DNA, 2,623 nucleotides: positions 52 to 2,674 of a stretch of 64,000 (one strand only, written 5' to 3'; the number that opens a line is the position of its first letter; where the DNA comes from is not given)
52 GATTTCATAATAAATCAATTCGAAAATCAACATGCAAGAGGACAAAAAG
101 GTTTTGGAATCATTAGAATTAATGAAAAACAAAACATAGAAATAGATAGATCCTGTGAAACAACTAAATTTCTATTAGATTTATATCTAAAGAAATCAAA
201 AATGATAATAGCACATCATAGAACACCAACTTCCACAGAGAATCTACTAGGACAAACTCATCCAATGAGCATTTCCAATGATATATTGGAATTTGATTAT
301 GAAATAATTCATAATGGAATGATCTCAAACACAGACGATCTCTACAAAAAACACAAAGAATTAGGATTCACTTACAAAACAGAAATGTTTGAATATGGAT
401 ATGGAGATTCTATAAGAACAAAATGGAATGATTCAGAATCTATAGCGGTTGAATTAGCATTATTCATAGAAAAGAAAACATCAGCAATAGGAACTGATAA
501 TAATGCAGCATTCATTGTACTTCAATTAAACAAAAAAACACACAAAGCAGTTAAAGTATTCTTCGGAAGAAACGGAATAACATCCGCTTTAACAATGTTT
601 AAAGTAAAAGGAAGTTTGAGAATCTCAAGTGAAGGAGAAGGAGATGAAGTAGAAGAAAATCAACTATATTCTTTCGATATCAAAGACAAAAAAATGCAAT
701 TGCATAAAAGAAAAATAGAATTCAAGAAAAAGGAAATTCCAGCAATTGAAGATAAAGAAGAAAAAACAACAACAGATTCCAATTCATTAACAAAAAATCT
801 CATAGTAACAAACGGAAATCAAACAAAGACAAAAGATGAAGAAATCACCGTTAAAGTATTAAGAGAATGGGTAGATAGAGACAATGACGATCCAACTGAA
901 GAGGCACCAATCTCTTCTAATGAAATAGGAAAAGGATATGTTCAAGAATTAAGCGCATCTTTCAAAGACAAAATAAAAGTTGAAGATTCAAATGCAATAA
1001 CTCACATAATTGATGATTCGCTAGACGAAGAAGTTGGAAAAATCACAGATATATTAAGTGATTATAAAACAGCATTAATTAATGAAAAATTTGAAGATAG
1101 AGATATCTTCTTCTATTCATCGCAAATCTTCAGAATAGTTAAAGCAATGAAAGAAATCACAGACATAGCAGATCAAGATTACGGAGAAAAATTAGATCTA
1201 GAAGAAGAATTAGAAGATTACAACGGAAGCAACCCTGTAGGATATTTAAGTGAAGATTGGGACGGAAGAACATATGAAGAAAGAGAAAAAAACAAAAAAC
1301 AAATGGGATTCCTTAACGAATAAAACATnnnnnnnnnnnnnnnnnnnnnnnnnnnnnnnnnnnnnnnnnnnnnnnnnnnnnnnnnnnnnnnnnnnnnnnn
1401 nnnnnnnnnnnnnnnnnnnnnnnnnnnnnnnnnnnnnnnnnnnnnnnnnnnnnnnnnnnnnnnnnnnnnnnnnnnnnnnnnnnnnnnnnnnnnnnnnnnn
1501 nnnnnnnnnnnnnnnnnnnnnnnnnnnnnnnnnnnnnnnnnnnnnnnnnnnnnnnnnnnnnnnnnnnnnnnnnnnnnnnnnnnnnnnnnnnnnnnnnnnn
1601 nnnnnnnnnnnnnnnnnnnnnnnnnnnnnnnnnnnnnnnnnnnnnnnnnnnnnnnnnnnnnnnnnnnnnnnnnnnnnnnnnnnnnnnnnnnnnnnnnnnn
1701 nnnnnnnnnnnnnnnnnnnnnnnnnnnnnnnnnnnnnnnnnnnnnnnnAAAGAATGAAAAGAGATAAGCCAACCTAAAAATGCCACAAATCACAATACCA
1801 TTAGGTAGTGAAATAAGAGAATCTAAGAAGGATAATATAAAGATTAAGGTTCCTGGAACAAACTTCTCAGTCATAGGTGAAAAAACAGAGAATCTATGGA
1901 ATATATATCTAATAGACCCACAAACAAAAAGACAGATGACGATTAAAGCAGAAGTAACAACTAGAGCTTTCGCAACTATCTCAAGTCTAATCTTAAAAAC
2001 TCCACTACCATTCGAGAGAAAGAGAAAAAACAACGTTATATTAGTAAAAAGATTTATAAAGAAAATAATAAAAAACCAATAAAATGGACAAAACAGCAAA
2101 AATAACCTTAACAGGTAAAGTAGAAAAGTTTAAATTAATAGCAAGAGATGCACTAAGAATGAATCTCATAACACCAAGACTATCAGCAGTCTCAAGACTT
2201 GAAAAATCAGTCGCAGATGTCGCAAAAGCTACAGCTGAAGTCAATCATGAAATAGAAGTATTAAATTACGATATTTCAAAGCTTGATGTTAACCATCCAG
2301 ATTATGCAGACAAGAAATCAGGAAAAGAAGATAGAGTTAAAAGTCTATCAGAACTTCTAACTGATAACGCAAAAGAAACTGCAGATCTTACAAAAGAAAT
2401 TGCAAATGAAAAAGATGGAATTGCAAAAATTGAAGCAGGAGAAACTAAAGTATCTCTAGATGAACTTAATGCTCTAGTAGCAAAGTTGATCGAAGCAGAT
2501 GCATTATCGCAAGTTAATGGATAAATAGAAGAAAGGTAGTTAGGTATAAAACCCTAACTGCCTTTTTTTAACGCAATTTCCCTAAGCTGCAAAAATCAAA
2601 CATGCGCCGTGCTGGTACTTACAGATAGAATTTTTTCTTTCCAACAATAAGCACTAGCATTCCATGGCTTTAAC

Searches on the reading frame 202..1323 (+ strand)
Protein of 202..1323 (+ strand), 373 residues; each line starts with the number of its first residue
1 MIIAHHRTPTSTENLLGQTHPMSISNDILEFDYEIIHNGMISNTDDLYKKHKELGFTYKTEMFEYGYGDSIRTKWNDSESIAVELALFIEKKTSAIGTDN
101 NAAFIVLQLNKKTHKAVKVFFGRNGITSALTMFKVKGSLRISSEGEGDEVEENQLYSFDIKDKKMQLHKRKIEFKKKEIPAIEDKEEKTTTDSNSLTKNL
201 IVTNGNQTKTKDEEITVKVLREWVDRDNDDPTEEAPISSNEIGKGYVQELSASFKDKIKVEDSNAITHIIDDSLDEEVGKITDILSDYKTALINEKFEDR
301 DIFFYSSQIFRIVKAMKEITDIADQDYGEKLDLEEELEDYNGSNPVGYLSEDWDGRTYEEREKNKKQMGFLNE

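Call 20: search_protein_families(library=phrogs, proteins=[window:202-1323:+], max_evalue=0.001)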
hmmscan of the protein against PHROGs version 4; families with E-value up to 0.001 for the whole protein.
window:202-1323:+ (373 aa): 0 families

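Call 78: search_protein_families(library=pfam, proteins=[window:202-1323:+], max_evalue=0.01)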
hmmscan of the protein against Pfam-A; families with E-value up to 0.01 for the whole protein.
window:202-1323:+ (373 aa): 1 family
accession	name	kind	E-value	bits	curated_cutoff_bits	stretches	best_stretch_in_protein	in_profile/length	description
PF13522.11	GATase_6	-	0.0019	18.6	27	1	2-60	13-66/130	Glutamine amidotransferase domain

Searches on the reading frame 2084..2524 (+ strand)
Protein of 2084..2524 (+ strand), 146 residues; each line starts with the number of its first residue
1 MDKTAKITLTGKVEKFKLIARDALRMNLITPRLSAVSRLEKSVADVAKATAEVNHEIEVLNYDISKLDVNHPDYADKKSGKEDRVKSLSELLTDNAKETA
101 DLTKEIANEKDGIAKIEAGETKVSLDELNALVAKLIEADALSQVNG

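Call 78: search_protein_families(library=pfam, proteins=[window:2084-2524:+], max_evalue=0.01)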
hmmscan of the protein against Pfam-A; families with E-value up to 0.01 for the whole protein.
window:2084-2524:+ (146 aa): 1 family
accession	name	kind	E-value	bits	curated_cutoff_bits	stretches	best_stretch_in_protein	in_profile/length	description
PF20229.3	ChrB_N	-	0.00028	21.3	23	1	39-141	29-126/159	Protein ChrB, N-terminal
